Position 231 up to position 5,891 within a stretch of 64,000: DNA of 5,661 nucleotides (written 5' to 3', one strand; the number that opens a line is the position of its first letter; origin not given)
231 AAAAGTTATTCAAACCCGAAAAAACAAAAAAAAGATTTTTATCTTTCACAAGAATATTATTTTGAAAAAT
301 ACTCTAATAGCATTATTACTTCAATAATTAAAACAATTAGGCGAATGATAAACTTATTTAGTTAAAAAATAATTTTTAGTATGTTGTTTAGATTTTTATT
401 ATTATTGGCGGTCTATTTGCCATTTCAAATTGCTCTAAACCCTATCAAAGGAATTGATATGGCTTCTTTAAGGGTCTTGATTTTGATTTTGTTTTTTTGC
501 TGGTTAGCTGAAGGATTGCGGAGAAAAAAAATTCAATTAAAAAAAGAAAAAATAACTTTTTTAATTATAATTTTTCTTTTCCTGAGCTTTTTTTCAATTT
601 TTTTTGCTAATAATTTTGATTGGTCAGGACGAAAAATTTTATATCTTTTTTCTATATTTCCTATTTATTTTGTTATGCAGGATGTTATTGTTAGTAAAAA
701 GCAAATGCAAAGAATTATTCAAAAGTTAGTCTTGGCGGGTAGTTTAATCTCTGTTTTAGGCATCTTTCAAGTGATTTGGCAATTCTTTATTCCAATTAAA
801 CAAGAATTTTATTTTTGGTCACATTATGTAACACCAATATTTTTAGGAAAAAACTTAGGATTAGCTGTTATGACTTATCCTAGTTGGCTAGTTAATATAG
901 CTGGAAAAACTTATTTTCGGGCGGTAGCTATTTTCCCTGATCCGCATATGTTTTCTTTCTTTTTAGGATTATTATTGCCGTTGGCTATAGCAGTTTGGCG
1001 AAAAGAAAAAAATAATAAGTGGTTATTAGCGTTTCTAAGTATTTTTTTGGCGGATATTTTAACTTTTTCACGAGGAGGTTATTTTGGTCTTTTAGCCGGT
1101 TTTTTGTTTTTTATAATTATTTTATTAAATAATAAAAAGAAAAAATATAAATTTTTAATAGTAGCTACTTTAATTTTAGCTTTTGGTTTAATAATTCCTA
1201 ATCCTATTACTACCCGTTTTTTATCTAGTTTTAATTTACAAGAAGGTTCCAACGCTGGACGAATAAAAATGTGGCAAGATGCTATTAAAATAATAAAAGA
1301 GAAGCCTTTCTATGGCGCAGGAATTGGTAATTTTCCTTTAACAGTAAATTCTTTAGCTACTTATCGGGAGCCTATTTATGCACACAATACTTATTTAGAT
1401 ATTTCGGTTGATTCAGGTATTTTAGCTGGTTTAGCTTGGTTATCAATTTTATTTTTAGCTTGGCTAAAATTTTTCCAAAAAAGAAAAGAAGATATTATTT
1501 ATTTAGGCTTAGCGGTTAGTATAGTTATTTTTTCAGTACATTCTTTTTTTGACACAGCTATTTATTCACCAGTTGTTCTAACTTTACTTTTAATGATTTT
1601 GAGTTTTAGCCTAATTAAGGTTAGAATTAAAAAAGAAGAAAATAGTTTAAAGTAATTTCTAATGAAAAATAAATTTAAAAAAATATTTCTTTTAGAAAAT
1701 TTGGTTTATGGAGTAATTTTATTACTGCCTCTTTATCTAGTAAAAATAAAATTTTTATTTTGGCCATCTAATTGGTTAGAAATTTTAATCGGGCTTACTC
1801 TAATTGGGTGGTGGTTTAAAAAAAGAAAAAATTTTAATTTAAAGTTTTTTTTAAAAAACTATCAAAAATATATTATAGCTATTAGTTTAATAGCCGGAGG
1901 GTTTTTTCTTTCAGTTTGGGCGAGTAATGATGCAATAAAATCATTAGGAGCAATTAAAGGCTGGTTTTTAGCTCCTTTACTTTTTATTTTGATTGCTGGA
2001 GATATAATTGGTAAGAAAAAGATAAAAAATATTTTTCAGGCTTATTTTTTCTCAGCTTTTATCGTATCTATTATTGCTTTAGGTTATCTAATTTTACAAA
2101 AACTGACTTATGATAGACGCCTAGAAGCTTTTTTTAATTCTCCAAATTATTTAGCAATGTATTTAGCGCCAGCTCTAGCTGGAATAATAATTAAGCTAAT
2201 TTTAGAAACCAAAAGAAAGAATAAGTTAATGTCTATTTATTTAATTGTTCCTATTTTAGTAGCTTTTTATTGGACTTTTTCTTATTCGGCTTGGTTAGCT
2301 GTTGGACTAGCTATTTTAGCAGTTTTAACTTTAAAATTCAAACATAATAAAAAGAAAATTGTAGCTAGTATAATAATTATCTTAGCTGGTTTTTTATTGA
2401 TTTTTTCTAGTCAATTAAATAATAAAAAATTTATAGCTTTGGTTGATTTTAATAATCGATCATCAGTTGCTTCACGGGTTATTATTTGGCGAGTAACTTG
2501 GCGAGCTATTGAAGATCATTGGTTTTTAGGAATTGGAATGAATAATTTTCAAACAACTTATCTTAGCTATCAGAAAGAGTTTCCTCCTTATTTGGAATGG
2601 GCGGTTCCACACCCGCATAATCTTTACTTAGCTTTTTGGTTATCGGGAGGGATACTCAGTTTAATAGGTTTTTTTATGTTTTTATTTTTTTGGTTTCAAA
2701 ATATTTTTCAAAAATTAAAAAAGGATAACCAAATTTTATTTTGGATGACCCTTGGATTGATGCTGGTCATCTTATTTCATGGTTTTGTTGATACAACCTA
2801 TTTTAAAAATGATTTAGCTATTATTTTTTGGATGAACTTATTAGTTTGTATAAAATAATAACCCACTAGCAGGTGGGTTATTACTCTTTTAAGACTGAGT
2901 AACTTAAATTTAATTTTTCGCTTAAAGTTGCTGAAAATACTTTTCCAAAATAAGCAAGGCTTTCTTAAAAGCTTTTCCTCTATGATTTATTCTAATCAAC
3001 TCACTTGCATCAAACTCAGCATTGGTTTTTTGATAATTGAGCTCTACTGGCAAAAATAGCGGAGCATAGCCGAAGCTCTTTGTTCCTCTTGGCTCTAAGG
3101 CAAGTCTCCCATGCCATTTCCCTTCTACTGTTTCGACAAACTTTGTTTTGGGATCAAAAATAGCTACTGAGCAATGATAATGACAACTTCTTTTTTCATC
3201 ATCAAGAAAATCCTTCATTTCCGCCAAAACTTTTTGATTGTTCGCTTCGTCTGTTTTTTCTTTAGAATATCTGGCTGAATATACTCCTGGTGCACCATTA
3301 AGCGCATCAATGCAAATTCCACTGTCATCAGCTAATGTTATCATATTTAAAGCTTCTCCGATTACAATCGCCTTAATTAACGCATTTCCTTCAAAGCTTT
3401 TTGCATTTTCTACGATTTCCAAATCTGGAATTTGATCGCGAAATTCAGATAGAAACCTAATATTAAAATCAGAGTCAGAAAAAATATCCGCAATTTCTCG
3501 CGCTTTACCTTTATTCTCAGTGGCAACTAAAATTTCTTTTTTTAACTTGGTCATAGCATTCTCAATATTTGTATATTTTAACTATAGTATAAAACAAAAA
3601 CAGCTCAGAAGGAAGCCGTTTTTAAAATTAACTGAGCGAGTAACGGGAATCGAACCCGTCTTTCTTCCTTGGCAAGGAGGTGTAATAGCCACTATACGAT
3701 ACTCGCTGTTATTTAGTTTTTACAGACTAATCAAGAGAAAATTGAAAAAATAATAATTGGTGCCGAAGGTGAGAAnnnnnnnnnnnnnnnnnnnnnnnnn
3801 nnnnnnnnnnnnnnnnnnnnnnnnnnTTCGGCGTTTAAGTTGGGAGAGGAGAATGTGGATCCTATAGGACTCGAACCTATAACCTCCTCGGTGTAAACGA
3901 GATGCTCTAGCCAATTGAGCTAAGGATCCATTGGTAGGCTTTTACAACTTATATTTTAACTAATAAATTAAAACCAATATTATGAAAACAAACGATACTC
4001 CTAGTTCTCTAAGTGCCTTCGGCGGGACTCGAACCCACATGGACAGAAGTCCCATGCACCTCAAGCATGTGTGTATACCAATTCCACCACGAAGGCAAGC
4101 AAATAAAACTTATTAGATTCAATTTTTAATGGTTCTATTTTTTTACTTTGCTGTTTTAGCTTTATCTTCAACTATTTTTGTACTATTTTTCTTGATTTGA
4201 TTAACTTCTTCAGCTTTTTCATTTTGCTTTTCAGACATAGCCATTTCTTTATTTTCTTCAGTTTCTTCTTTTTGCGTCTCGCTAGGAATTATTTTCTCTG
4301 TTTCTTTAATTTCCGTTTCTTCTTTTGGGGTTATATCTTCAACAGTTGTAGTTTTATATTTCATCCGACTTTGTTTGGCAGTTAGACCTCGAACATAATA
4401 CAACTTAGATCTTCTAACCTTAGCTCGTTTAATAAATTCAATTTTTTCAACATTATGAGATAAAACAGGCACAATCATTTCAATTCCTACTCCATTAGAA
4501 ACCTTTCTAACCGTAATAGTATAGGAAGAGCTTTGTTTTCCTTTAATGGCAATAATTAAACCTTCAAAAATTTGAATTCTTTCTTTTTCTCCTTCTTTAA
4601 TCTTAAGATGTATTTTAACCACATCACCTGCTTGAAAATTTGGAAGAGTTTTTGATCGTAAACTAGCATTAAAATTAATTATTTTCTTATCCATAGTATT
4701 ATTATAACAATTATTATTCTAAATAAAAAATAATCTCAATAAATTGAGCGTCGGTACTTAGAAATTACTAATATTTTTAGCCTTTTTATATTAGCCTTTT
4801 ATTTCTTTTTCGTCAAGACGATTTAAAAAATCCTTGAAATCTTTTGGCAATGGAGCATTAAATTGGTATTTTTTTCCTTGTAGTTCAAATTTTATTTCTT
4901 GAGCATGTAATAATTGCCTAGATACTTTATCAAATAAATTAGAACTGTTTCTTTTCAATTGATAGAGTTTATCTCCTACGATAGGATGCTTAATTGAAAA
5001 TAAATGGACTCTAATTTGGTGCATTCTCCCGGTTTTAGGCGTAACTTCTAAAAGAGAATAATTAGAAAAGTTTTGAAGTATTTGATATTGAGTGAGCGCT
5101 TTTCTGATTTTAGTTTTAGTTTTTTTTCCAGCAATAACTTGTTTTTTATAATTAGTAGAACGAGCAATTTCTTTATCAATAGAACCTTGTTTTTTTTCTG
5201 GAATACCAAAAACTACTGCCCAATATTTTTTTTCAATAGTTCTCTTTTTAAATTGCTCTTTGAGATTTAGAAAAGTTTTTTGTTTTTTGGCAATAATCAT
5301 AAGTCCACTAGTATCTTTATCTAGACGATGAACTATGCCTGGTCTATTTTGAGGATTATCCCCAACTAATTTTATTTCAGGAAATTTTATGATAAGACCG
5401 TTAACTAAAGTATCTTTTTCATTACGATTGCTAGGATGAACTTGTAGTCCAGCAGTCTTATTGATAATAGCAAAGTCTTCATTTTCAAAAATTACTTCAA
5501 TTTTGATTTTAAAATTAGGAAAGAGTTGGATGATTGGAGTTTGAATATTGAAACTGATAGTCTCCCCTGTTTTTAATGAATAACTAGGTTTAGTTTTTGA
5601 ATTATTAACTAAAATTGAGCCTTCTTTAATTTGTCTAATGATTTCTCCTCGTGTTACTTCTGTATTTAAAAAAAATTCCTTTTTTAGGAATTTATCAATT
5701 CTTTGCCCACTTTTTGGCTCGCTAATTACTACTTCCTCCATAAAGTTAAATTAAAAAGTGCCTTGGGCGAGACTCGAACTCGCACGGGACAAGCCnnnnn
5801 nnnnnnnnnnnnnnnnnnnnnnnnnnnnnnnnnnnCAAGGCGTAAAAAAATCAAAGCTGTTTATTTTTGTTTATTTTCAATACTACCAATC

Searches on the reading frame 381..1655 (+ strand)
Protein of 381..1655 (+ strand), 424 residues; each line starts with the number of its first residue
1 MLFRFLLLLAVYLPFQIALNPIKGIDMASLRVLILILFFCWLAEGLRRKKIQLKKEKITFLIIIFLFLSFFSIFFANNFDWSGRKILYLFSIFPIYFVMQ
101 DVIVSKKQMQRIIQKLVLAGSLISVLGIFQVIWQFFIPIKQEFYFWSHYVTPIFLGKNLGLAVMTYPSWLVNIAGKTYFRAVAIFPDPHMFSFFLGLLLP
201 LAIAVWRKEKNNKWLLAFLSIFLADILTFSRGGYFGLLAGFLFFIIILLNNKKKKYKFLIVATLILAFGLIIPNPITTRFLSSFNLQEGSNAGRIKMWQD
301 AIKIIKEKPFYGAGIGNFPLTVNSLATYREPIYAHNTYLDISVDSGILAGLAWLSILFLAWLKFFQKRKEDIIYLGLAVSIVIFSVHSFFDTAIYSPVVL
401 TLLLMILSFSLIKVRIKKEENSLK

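Call 8: search_protein_families(library=pfam, proteins=[window:381-1655:+])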
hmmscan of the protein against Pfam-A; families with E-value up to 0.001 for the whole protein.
window:381-1655:+ (424 aa): 1 family
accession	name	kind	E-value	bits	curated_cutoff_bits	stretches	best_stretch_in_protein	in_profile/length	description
PF04932.20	Wzy_C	-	5.5e-23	81.8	31.7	1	217-354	2-149/149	O-Antigen ligase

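Call 39: find_encoding_contigs(protein=window:381-1655:+, flank=10000, max_places=4)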
Protein window:381-1655:+ (424 aa): 10 contigs read that carry it; 4 places shown.
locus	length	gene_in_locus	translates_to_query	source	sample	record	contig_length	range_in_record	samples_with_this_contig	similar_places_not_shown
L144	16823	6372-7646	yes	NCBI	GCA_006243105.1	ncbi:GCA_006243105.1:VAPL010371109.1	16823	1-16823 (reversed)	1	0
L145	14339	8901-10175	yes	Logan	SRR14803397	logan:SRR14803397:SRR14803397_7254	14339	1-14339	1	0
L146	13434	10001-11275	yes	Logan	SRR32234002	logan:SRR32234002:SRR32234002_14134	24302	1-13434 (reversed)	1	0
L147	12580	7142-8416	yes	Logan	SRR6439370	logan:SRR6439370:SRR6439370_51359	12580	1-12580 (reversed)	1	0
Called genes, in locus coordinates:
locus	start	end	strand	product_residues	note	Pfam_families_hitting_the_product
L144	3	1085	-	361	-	?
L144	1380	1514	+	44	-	PF00468:Ribosomal_L34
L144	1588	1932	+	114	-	PF00825:Ribonuclease_P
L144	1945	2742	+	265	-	PF02096:60KD_IMP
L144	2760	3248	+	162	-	PF13083:KH_KhpA-B (weak), PF01424:R3H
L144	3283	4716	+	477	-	PF01943:Polysacc_synt, PF13440:Polysacc_synt_3, PF01554:MatE (weak)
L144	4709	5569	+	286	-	PF00535:Glycos_transf_2, PF10111:Glyco_tranf_2_2 (weak), PF13506:Glyco_transf_21 (weak), PF13641:Glyco_tranf_2_3, PF13632:Glyco_trans_2_3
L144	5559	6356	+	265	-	PF00535:Glycos_transf_2, PF10111:Glyco_tranf_2_2, PF13641:Glyco_tranf_2_3, PF13712:Glyco_tranf_2_5 (weak), PF02709:Glyco_transf_7C (weak)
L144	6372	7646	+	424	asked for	PF04932:Wzy_C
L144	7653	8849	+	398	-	PF04932:Wzy_C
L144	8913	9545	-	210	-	PF01725:Ham1p_like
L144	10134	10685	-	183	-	PF01245:Ribosomal_L19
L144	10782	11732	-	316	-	PF01479:S4 (weak), PF00849:PseudoU_synth_2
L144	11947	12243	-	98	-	-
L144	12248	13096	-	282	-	PF00763:THF_DHG_CYH, PF02882:THF_DHG_CYH_C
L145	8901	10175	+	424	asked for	PF04932:Wzy_C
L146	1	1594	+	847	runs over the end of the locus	PF00912:Transgly, PF00905:Transpeptidase, PF17957:Big_7 (weak)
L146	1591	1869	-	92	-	PF05258:DciA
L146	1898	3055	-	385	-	PF00712:DNA_pol3_beta, PF02767:DNA_pol3_beta_2, PF02768:DNA_pol3_beta_3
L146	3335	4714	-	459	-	PF11638:DnaA_N, PF00308:Bac_DnaA, PF01695:IstB_IS21, PF08299:Bac_DnaA_C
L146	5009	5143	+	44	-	PF00468:Ribosomal_L34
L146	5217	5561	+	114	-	PF00825:Ribonuclease_P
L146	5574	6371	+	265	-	PF02096:60KD_IMP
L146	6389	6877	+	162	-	PF13083:KH_KhpA-B (weak), PF01424:R3H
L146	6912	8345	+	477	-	PF01943:Polysacc_synt, PF13440:Polysacc_synt_3, PF01554:MatE (weak)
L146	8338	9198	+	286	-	PF00535:Glycos_transf_2, PF10111:Glyco_tranf_2_2 (weak), PF13506:Glyco_transf_21 (weak), PF13641:Glyco_tranf_2_3, PF13632:Glyco_trans_2_3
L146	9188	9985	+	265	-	PF00535:Glycos_transf_2, PF10111:Glyco_tranf_2_2, PF13641:Glyco_tranf_2_3, PF13712:Glyco_tranf_2_5 (weak), PF02709:Glyco_transf_7C (weak)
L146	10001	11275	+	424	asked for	PF04932:Wzy_C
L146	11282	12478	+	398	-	PF04932:Wzy_C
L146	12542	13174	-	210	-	PF01725:Ham1p_like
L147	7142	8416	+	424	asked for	PF04932:Wzy_C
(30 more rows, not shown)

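Call 55: find_homologous_proteins(query=L146:2-1591:+, max_evalue=1e-50)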
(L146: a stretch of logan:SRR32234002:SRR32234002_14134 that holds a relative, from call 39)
Query L146:2-1591:+ (530 aa): 7953 proteins with E <= 1e-50 among 8000 candidates; the best 120 are listed.
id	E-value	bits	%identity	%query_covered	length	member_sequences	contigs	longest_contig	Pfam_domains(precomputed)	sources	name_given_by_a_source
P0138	0.0e+0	1205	99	100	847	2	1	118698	PF17957.8,PF00912.29,PF00905.28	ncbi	-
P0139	4.3e-252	856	69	100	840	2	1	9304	PF00912.29,PF00905.28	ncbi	-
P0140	1.6e-248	844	68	100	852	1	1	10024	PF17957.8,PF00912.29,PF00905.28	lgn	-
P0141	5.6e-247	839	68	100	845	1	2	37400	PF17957.8,PF00912.29,PF00905.28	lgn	-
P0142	6.3e-245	832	67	100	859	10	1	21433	PF17957.8,PF00912.29,PF00905.28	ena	-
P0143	4.5e-244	829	68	100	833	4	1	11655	PF17957.8,PF00912.29,PF00905.28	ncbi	-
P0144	8.6e-242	822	66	100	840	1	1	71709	PF17957.8,PF00912.29,PF00905.28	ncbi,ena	-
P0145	4.2e-241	819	66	100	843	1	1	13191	PF17957.8,PF00912.29,PF00905.28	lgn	-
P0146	2.9e-240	817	66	100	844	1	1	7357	PF17957.8,PF00912.29,PF00905.28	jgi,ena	-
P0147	4.3e-239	813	64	100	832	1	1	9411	PF00912.29,PF00905.28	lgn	-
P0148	1.1e-237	808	65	100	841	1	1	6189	PF17957.8,PF00912.29,PF00905.28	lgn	-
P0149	2.0e-237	807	64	100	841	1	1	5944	PF17957.8,PF00912.29,PF00905.28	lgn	-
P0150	6.5e-237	806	65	100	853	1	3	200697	PF17957.8,PF00912.29,PF00905.28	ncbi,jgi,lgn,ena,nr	ncbi:MAG TPA: PBP1A family penicillin-binding protein [Candidatus Moranbacteria bacterium]|nr:PBP1A 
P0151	1.6e-236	804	66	100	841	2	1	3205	PF17957.8,PF00912.29,PF00905.28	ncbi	-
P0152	2.0e-236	804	63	100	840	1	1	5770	PF17957.8,PF00912.29,PF00905.28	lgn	-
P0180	2.0e-230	784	63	100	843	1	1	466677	PF17957.8,PF00912.29,PF00905.28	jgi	jgi:1A family penicillin-binding protein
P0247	4.2e-221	753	62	100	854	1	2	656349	PF00912.29,PF00905.28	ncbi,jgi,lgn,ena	ncbi:MAG: transglycosylase domain-containing protein [Parcubacteria group bacterium]|jgi:membrane pe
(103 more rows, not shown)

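Call 56: find_encoding_contigs(protein=P0138, flank=10000, max_places=3)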
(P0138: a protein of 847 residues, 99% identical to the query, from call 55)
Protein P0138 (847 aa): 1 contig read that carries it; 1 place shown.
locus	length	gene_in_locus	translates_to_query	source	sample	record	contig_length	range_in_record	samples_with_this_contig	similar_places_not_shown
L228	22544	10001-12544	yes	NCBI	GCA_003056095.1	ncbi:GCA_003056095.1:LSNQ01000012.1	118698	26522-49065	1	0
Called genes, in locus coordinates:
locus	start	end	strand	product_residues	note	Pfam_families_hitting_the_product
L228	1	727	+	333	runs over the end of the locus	PF06068:TIP49 (weak), PF05496:RuvB_N, PF07728:AAA_5, PF00004:AAA, PF17864:AAA_lid_4, PF05491:WHD_RuvB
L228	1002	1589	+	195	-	PF03703:bPH_2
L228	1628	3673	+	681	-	PF00932:LTD, PF00801:PKD (faint), PF18911:PKD_4, PF00932:LTD (weak)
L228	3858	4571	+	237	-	PF20772:TACO1_YebC_N, PF01709:Transcrip_reg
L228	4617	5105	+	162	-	PF02075:RuvC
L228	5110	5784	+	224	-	PF14402:7TM_transglut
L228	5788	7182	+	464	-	PF14397:ATPgrasp_ST, PF02655:ATP-grasp_3 (faint), PF08443:RimK (faint), PF05618:RimB-like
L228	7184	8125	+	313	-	PF14397:ATPgrasp_ST (faint), PF03133:TTL (faint), PF14398:ATPgrasp_YheCD (faint), PF02955:GSH-S_ATP (weak), PF08443:RimK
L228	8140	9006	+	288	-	PF02655:ATP-grasp_3, PF02955:GSH-S_ATP, PF08443:RimK, PF14398:ATPgrasp_YheCD (faint)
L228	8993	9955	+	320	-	PF08443:RimK, PF07478:Dala_Dala_lig_C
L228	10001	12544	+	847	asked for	PF00912:Transgly, PF00905:Transpeptidase, PF17957:Big_7 (weak)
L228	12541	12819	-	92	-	PF05258:DciA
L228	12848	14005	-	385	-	PF00712:DNA_pol3_beta, PF02767:DNA_pol3_beta_2, PF02768:DNA_pol3_beta_3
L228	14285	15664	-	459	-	PF11638:DnaA_N, PF00308:Bac_DnaA, PF01695:IstB_IS21, PF08299:Bac_DnaA_C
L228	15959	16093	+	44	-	PF00468:Ribosomal_L34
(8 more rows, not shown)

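Call 68: find_encoding_contigs(protein=P0247, flank=10000, max_places=1)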
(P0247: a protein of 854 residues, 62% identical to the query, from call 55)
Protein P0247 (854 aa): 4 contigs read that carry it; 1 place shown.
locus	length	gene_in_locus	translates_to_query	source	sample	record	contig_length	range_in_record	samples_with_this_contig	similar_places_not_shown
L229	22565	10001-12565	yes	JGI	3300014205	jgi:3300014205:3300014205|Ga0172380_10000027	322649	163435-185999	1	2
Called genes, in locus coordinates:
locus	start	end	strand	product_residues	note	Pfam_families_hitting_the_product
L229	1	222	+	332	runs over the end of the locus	PF06068:TIP49, PF05496:RuvB_N, PF07728:AAA_5, PF00004:AAA, PF17864:AAA_lid_4, PF05491:WHD_RuvB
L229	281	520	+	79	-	-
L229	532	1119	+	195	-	PF03703:bPH_2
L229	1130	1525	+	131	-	PF00293:NUDIX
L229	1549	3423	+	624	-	PF00932:LTD, PF00801:PKD (faint), PF18911:PKD_4, PF00932:LTD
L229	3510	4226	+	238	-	PF20772:TACO1_YebC_N, PF01709:Transcrip_reg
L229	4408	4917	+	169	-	PF02075:RuvC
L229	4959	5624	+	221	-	PF14402:7TM_transglut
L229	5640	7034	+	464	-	PF14397:ATPgrasp_ST, PF14398:ATPgrasp_YheCD (faint), PF02655:ATP-grasp_3 (faint), PF08443:RimK (faint), PF05618:RimB-like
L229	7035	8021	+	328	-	PF02655:ATP-grasp_3 (faint), PF08443:RimK (weak)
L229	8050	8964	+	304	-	PF02655:ATP-grasp_3 (weak), PF08443:RimK, PF02955:GSH-S_ATP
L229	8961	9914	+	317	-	PF03133:TTL (faint), PF14397:ATPgrasp_ST (faint), PF02655:ATP-grasp_3 (weak), PF02955:GSH-S_ATP (weak), PF08443:RimK, PF14398:ATPgrasp_YheCD (faint)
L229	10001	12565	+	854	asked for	PF00912:Transgly, PF00905:Transpeptidase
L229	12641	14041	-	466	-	-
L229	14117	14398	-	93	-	PF05258:DciA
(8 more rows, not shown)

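Call 69: find_encoding_contigs(protein=P0180, flank=10000, max_places=1)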
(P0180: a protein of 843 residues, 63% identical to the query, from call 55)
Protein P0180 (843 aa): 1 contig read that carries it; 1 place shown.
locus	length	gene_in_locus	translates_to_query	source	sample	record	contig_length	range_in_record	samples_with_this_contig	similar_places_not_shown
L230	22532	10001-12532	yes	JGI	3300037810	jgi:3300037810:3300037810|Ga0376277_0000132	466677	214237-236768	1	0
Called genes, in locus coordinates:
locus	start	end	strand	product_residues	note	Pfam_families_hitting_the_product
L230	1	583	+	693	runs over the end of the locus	PF00932:LTD, PF18911:PKD_4, PF00801:PKD, PF00932:LTD (weak)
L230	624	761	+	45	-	-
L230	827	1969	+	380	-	PF13401:AAA_22 (faint), PF13173:AAA_14, PF13635:DUF4143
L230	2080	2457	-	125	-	-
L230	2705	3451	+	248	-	PF01978:TrmB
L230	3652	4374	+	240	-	PF20772:TACO1_YebC_N, PF01709:Transcrip_reg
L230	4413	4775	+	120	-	PF05635:23S_rRNA_IVP, PF22296:bAvd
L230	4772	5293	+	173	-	PF02075:RuvC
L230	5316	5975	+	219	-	PF14402:7TM_transglut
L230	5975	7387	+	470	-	PF14397:ATPgrasp_ST, PF08443:RimK (faint), PF05618:RimB-like (faint)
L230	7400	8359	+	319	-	PF02655:ATP-grasp_3 (weak), PF14397:ATPgrasp_ST (faint), PF14398:ATPgrasp_YheCD, PF02955:GSH-S_ATP, PF08443:RimK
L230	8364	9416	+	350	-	PF13439:Glyco_transf_4, PF13477:Glyco_trans_4_2 (faint), PF00534:Glycos_transf_1, PF13692:Glyco_trans_1_4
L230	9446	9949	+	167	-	PF13673:Acetyltransf_10 (weak), PF00583:Acetyltransf_1, PF13508:Acetyltransf_7 (weak)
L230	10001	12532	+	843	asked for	PF00912:Transgly, PF00905:Transpeptidase, PF17957:Big_7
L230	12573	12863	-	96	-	PF05258:DciA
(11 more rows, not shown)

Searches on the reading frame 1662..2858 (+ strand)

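Call 8: search_protein_families(library=pfam, proteins=[window:1662-2858:+])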
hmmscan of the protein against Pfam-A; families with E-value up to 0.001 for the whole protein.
window:1662-2858:+ (398 aa): 1 family
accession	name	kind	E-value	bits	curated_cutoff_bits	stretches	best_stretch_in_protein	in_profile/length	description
PF04932.20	Wzy_C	-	3.1e-23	82.7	31.7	1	195-338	3-149/149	O-Antigen ligase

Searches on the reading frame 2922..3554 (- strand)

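Call 8: search_protein_families(library=pfam, proteins=[window:2922-3554:-])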
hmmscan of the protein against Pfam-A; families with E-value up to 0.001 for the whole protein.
window:2922-3554:- (210 aa): 1 family
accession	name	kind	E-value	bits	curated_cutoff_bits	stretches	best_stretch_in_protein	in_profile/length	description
PF01725.21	Ham1p_like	-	1.3e-53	182.1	22.5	1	8-199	1-183/186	Ham1 family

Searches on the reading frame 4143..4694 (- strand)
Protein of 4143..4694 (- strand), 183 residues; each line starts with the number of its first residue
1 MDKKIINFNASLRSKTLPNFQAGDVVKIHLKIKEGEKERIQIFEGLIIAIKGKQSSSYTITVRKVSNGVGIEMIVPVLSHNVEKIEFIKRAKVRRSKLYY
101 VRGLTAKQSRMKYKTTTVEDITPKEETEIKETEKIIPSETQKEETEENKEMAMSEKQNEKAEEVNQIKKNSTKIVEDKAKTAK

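Call 8: search_protein_families(library=pfam, proteins=[window:4143-4694:-])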
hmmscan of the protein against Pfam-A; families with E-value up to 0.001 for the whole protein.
window:4143-4694:- (183 aa): 1 family
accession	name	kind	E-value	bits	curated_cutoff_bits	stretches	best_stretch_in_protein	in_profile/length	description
PF01245.26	Ribosomal_L19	-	3.3e-36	124.1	22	1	9-113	7-110/111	Ribosomal protein L19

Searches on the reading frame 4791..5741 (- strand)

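Call 8: search_protein_families(library=pfam, proteins=[window:4791-5741:-])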
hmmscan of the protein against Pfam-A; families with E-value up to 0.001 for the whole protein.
window:4791-5741:- (316 aa): 2 families
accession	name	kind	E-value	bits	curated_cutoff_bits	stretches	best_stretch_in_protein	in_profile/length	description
PF00849.27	PseudoU_synth_2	-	6.3e-35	121.1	26.8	1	90-247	2-150/152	RNA pseudouridylate synthase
PF01479.30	S4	-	2.4e-06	27.6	22.8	1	13-62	1-48/48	S4 domain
